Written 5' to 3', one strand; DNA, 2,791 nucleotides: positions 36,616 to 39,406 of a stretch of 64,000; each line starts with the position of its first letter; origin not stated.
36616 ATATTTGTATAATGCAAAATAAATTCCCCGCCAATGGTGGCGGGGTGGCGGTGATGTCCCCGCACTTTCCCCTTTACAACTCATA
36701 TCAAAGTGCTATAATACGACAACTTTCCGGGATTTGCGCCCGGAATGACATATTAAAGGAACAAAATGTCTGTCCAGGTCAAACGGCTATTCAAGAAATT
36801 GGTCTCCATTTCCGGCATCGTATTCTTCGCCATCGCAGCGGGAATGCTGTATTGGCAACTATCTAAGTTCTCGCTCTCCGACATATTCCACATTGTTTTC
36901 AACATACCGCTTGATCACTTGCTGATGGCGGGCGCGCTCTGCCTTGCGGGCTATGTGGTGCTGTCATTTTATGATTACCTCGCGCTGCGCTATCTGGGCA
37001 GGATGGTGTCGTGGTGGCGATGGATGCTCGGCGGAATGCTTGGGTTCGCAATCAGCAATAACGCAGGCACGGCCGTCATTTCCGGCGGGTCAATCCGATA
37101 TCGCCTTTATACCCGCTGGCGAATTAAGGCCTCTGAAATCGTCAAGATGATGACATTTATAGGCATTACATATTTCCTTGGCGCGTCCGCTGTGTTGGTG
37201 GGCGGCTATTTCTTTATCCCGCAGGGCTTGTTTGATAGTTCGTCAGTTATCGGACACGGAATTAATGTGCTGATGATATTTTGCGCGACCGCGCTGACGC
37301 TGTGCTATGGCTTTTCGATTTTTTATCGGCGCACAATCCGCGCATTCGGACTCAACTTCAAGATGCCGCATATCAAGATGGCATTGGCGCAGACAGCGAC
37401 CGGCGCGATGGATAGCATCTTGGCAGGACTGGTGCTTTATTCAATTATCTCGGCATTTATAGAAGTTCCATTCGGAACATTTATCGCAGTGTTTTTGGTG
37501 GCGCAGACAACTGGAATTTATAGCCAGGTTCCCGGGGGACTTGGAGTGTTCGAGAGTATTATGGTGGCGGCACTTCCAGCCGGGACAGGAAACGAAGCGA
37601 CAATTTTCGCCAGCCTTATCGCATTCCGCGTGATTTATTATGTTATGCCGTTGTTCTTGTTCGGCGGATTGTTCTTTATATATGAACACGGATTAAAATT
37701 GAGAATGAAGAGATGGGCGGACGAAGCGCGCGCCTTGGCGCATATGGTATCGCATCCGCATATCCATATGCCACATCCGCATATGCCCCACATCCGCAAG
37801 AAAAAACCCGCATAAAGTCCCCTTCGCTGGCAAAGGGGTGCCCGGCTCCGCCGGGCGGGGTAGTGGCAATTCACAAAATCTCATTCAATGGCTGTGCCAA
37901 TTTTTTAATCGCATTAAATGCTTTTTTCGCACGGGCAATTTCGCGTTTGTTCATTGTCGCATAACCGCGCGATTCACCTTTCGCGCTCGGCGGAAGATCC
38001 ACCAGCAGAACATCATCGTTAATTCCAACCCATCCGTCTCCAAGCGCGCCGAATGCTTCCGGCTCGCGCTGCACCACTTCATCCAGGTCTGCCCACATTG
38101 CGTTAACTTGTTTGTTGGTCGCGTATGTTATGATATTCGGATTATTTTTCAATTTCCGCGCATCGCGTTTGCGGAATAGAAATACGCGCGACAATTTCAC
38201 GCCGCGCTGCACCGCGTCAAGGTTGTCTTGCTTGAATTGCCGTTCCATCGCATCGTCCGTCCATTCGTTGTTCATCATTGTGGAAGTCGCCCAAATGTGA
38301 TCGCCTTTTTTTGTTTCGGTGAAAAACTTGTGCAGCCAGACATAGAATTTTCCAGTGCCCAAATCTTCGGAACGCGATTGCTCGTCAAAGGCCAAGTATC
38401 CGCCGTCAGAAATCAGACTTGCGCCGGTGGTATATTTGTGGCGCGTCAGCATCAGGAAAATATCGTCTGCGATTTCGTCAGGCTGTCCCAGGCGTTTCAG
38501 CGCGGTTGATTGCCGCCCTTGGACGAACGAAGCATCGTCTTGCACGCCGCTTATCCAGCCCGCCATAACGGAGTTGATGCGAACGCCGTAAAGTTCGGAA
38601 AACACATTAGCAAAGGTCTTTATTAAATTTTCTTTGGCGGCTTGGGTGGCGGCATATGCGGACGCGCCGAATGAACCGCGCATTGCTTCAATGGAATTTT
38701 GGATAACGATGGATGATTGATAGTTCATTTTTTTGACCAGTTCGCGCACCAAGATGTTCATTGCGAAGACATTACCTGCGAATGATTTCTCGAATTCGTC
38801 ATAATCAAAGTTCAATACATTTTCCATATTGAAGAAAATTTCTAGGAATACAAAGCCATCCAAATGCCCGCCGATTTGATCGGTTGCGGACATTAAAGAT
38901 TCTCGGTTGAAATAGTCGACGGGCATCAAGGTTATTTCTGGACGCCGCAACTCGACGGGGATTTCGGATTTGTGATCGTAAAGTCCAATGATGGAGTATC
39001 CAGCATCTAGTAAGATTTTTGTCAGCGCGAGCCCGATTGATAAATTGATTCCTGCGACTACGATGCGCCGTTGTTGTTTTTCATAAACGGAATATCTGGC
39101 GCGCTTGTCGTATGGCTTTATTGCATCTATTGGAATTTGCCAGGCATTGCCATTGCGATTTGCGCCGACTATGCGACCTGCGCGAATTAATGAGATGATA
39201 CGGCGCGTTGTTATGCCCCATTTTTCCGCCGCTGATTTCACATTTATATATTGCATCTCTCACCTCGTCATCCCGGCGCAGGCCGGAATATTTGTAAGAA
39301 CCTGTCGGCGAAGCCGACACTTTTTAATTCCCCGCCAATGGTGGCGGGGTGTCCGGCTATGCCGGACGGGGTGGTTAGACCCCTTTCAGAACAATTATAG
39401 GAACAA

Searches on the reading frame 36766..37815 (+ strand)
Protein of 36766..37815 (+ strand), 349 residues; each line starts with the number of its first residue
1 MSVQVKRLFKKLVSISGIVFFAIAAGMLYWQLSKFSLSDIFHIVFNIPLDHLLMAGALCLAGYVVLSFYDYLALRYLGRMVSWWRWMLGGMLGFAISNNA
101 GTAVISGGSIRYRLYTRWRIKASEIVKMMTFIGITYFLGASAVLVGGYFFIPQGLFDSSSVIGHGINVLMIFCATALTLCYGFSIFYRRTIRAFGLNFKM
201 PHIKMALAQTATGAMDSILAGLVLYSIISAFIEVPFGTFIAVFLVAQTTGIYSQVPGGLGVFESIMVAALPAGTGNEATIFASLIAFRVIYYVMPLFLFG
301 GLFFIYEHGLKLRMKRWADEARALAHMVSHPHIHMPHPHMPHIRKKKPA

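Call 77: search_protein_families(library=pfam, proteins=[window:36766-37815:+], max_evalue=0.0001)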
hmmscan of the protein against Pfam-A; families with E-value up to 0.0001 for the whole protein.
window:36766-37815:+ (349 aa): 1 family
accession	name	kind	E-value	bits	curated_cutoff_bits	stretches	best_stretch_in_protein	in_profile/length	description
PF03706.18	LPG_synthase_TM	-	1.2e-10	41.8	33.4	1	21-297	5-300/302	Lysylphosphatidylglycerol synthase TM region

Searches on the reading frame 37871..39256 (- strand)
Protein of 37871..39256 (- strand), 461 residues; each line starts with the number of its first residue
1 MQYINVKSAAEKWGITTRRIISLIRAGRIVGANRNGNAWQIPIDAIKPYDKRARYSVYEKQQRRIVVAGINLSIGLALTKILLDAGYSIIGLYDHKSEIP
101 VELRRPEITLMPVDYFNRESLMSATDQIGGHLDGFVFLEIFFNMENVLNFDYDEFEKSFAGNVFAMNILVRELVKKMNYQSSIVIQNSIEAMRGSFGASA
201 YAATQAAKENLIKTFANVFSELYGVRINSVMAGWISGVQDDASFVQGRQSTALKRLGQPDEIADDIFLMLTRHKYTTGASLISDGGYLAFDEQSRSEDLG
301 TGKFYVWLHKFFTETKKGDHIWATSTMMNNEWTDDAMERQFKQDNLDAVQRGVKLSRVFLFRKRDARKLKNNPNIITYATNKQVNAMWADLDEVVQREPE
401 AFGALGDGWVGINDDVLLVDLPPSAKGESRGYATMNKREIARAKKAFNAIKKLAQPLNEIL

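Call 77: search_protein_families(library=pfam, proteins=[window:37871-39256:-], max_evalue=0.0001)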
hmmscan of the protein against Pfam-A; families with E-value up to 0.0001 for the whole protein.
window:37871-39256:- (461 aa): 2 families
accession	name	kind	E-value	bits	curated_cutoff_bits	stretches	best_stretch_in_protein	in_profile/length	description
PF13561.12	adh_short_C2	-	2.1e-22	80.3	27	1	72-287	6-235/236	Enoyl-(Acyl carrier protein) reductase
PF00106.31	adh_short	-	4.5e-12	46.3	26.6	1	65-236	3-183/195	short chain dehydrogenase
